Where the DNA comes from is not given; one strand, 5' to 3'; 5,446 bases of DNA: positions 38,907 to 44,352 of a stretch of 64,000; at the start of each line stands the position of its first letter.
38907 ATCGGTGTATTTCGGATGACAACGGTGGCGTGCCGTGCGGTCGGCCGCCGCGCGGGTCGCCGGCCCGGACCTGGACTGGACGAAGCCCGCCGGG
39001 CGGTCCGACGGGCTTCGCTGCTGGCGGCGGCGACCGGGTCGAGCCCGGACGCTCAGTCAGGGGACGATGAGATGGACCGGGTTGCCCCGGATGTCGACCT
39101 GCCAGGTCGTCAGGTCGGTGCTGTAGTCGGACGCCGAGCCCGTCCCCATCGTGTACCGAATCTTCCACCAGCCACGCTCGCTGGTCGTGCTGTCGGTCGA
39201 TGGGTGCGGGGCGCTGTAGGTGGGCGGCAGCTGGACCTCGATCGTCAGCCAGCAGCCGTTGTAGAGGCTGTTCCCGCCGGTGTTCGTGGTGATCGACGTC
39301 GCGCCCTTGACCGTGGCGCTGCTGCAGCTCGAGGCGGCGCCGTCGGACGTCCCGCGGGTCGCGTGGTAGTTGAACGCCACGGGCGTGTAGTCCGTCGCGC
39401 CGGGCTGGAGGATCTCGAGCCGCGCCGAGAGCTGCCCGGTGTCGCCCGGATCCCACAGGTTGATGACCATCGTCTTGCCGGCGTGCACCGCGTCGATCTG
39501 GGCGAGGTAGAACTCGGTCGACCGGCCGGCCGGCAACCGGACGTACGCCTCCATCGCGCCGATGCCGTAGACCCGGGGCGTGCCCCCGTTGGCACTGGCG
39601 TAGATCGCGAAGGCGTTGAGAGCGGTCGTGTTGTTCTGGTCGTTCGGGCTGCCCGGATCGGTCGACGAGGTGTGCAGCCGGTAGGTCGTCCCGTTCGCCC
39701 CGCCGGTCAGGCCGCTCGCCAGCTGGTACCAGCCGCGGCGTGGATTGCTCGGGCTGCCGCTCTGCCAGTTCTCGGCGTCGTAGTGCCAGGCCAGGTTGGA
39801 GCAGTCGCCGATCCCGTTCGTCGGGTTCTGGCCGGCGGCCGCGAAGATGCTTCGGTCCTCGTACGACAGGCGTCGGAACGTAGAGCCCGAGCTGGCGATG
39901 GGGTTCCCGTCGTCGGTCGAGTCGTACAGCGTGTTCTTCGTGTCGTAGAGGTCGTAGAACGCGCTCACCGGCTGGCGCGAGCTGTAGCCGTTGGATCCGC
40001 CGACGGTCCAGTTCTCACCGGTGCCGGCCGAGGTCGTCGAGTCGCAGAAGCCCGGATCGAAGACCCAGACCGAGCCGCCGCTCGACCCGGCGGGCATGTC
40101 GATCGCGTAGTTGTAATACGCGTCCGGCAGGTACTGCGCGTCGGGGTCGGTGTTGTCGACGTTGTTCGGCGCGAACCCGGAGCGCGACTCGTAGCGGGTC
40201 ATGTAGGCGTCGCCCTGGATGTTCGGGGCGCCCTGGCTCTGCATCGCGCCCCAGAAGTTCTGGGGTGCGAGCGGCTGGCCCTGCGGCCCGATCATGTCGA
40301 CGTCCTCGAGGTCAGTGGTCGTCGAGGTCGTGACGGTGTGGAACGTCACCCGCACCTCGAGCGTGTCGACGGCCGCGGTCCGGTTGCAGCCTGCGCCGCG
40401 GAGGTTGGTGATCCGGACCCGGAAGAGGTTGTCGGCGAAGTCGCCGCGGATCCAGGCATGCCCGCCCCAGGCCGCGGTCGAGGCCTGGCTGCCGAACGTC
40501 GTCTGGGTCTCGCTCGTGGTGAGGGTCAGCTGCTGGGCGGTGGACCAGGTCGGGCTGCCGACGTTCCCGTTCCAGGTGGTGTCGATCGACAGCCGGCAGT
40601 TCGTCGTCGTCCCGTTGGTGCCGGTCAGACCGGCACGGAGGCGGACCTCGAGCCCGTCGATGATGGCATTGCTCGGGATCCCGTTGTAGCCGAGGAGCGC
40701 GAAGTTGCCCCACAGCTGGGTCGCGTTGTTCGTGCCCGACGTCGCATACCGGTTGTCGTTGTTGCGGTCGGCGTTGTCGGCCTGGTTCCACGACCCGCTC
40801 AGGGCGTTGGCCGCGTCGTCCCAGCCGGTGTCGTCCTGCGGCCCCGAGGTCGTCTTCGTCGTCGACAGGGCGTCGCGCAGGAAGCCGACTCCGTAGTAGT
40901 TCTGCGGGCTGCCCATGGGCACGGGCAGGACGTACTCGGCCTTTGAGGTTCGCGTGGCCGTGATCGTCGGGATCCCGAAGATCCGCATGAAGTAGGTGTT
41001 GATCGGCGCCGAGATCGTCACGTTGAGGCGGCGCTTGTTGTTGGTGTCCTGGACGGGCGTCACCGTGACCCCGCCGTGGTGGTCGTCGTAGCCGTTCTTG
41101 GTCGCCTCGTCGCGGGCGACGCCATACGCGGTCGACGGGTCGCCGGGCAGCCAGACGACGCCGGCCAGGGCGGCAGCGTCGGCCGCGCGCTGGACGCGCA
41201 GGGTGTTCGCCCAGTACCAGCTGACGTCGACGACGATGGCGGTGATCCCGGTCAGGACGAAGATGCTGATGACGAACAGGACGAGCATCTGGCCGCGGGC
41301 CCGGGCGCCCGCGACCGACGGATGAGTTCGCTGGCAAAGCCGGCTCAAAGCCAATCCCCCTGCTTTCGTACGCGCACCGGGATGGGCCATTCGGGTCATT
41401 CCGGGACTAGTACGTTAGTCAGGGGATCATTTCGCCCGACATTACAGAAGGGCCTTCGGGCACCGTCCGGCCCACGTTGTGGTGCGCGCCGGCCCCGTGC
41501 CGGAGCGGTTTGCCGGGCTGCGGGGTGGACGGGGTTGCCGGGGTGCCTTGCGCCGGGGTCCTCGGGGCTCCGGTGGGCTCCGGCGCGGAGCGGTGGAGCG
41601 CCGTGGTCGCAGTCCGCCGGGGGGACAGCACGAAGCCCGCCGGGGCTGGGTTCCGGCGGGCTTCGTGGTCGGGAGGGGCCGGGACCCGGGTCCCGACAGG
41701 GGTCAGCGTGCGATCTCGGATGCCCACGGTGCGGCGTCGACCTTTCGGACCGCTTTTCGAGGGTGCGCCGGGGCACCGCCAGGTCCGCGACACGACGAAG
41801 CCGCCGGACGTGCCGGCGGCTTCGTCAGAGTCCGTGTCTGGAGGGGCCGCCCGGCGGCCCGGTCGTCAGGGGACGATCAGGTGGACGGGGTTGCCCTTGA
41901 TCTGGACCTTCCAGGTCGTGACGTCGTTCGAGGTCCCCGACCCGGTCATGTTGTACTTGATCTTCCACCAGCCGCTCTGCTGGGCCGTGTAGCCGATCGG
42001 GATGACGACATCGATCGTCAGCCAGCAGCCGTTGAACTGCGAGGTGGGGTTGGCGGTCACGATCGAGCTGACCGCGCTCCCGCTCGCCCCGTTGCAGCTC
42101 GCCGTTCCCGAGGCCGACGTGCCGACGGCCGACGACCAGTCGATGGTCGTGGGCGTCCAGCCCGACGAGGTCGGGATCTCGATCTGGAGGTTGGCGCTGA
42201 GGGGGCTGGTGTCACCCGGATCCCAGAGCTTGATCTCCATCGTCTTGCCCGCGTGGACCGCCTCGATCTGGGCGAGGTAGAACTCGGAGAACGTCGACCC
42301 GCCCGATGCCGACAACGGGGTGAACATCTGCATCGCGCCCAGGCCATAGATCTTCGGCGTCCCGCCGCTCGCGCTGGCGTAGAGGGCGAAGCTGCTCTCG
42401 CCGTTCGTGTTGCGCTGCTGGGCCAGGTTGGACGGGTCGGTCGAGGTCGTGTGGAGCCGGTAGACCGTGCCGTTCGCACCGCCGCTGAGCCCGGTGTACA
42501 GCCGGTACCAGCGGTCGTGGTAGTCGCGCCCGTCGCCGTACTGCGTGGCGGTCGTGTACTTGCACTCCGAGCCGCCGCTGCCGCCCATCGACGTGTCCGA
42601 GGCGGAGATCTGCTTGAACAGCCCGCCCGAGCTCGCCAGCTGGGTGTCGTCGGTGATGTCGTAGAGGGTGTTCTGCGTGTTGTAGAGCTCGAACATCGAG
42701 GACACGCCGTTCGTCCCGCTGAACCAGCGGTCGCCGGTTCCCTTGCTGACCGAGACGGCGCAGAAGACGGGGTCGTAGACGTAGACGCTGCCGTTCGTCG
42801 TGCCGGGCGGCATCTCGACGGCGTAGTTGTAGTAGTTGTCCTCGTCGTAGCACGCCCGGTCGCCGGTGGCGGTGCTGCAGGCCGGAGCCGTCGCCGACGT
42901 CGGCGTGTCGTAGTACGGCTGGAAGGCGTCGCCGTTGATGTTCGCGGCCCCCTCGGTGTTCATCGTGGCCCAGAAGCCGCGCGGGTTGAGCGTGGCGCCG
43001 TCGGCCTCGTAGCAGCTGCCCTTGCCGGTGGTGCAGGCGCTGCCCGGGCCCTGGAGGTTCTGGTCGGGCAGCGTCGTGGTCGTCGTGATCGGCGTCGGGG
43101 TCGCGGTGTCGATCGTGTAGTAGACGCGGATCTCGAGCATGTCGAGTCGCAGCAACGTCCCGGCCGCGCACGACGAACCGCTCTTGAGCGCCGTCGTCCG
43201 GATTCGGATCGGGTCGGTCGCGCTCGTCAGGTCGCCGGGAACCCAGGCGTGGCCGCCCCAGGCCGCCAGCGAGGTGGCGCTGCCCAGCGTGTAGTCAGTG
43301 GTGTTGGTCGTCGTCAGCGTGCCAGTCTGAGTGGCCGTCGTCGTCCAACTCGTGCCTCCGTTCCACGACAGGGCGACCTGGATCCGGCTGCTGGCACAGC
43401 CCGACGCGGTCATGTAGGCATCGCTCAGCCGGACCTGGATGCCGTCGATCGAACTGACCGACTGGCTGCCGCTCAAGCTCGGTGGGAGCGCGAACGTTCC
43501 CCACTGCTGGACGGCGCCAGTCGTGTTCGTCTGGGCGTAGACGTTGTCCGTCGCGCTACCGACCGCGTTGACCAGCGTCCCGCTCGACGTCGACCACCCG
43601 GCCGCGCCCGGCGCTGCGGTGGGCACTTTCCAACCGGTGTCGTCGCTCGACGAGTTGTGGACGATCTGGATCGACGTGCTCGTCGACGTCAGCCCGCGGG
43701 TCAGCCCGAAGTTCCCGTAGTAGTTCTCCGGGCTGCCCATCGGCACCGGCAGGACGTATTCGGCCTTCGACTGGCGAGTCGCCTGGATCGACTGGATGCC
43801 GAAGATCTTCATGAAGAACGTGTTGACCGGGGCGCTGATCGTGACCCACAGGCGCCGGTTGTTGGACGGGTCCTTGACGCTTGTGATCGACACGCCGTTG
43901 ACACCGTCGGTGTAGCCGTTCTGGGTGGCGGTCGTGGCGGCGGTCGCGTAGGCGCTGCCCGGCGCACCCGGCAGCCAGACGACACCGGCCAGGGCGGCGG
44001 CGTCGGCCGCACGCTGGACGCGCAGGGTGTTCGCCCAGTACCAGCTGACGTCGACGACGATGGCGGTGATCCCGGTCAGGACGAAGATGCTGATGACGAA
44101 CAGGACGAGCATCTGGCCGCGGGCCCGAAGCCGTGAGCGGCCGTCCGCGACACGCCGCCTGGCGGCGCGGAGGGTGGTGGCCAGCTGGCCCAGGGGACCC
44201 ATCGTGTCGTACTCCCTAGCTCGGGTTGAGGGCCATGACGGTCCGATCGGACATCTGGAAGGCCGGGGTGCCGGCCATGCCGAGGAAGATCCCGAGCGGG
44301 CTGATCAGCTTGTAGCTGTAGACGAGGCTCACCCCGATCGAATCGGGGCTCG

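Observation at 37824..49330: Orphan Tad-like pseudopilin module built around two duplicated ~780-aa TadG-like proteins, with an adjacent two-component system and a shared upstream element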

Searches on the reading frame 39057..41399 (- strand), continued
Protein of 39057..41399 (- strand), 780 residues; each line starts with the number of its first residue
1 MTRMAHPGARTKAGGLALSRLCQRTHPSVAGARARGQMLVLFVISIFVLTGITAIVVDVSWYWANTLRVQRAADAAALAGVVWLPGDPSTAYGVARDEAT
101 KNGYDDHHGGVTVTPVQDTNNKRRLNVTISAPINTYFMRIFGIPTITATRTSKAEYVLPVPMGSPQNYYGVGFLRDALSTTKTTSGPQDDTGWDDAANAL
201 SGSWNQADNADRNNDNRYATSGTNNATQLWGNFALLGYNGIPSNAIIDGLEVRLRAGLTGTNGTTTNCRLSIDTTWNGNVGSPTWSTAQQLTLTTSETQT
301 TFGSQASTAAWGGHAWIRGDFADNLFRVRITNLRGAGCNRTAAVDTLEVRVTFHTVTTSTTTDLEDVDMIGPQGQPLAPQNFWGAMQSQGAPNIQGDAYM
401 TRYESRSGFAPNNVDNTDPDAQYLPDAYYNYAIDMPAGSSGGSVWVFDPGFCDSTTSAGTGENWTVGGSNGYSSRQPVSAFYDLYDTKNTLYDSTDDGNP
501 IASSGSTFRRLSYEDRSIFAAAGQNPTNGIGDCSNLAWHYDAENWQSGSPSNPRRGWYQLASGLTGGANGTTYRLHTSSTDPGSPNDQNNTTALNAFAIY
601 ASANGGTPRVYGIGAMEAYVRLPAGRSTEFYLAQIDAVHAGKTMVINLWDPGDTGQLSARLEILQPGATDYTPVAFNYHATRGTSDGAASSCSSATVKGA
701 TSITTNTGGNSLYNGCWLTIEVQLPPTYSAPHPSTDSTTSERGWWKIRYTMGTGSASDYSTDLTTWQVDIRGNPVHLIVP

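Call 63: search_protein_families(library=pfam, alignment_id=A1, max_evalue=0.1)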
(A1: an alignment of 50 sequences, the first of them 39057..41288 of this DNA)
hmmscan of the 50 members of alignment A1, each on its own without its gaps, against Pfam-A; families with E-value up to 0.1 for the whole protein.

A. member 1, window:39057-41288:- (743 aa): 1 family
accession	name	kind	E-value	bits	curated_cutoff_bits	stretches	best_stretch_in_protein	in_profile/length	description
PF13400.11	Tad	-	3.2e-06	27.8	22.3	1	4-44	5-45/47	Putative Flp pilus-assembly TadE/G-like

B. families by the number of members that match (of 50 scanned): 7 families
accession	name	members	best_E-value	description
PF13400.11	Tad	50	5.7e-11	Putative Flp pilus-assembly TadE/G-like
PF07811.17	TadE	30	0.00018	TadE-like protein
PF09977.15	Tad_C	6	0.0012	Putative Tad-like Flp pilus-assembly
PF07495.19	Y_Y_Y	2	0.0064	Y_Y_Y domain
PF12975.13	DUF3859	1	0.048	Domain of unknown function (DUF3859)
PF11837.13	INV_N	1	0.055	Beta-fructofuranosidase, N-terminal domain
PF03404.22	Mo-co_dimer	1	0.088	Mo-co oxidoreductase dimerisation domain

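Call 78: list_cluster_members(proteins=[P0001, P0003, P0021])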
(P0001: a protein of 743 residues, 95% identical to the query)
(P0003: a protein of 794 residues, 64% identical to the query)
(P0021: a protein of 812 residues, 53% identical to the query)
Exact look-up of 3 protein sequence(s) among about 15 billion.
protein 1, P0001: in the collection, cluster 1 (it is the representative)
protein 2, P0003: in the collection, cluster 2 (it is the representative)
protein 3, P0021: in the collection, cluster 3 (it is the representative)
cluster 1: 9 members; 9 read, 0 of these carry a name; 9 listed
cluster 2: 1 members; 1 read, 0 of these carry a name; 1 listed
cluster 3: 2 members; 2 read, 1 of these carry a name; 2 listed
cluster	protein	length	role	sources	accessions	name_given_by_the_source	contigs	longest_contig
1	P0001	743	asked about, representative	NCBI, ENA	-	-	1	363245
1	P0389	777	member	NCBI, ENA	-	-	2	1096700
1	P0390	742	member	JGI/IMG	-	-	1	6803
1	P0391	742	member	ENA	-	-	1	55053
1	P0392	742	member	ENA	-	-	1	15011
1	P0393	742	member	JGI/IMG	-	-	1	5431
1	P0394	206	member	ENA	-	-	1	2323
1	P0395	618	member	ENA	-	-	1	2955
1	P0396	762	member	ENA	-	-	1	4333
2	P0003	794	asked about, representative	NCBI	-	-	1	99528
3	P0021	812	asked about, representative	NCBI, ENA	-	-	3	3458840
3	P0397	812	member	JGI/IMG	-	Flp pilus assembly protein TadG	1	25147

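Call 80: find_encoding_contigs(protein=window:39057-41390:-, flank=10000, max_places=3)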
Protein window:39057-41390:- (777 aa): 1 contig read that carries it; 1 place shown.
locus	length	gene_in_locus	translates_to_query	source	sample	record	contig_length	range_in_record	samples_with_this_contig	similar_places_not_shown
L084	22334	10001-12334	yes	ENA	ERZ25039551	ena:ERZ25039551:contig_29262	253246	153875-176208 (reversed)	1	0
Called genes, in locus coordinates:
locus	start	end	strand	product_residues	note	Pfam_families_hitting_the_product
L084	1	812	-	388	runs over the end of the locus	PF05222:AlaDh_PNT_N, PF01262:AlaDh_PNT_C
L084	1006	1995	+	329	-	PF00296:Bac_luciferase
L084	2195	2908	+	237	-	-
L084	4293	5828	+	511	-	PF00672:HAMP, PF00512:HisKA, PF02518:HATPase_c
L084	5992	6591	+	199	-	PF07811:TadE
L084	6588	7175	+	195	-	PF07811:TadE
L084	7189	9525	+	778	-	PF13400:Tad (weak)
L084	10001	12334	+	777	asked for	PF13400:Tad (weak)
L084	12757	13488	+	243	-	-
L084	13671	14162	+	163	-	PF00903:Glyoxalase, PF13669:Glyoxalase_4 (faint), PF18029:Glyoxalase_6 (faint)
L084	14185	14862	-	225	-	PF00535:Glycos_transf_2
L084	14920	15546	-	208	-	PF00005:ABC_tran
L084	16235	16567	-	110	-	PF03193:RsgA_GTPase (weak), PF00005:ABC_tran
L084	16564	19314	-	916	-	-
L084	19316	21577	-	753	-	PF02687:FtsX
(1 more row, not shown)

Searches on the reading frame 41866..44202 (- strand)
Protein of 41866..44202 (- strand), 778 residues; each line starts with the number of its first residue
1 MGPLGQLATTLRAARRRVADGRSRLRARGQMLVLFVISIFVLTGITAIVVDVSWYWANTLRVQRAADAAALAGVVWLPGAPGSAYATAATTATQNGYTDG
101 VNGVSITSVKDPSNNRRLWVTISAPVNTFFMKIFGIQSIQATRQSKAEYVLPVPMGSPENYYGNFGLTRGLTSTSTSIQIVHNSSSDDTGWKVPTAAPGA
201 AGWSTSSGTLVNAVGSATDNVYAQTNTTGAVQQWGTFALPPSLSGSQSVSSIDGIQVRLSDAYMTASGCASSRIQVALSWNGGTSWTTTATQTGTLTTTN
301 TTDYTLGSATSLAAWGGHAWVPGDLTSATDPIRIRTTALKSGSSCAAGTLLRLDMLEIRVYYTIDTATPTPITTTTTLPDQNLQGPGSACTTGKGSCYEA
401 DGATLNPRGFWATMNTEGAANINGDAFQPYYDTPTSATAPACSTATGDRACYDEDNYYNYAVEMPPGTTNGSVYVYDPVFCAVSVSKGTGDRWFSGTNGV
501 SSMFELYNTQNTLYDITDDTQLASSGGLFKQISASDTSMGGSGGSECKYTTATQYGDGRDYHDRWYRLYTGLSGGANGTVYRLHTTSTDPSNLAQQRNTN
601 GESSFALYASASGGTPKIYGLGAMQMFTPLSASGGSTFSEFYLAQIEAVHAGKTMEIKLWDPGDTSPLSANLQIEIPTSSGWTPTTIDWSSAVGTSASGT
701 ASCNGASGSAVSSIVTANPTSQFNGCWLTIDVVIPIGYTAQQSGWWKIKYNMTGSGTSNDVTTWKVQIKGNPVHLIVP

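Call 3: search_protein_families(library=pfam, proteins=[window:41866-44202:-], max_evalue=0.1)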
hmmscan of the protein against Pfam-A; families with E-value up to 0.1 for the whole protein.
window:41866-44202:- (778 aa): 1 family
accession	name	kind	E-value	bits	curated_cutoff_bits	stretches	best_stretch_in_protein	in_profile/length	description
PF13400.11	Tad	-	1.1e-07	32.5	22.3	1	29-74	1-45/47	Putative Flp pilus-assembly TadE/G-like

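Call 4: search_protein_families(library=ncbifam, proteins=[window:41866-44202:-], max_evalue=0.1)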
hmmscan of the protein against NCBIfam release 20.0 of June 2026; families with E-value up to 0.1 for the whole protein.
window:41866-44202:- (778 aa): 1 family
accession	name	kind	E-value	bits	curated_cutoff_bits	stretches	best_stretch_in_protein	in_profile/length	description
TIGR03816.1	tadE_like_DECH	hypoth_equivalog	2.1e-05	24.7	50.95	1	28-96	2-70/109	Rv3654c family TadE-like protein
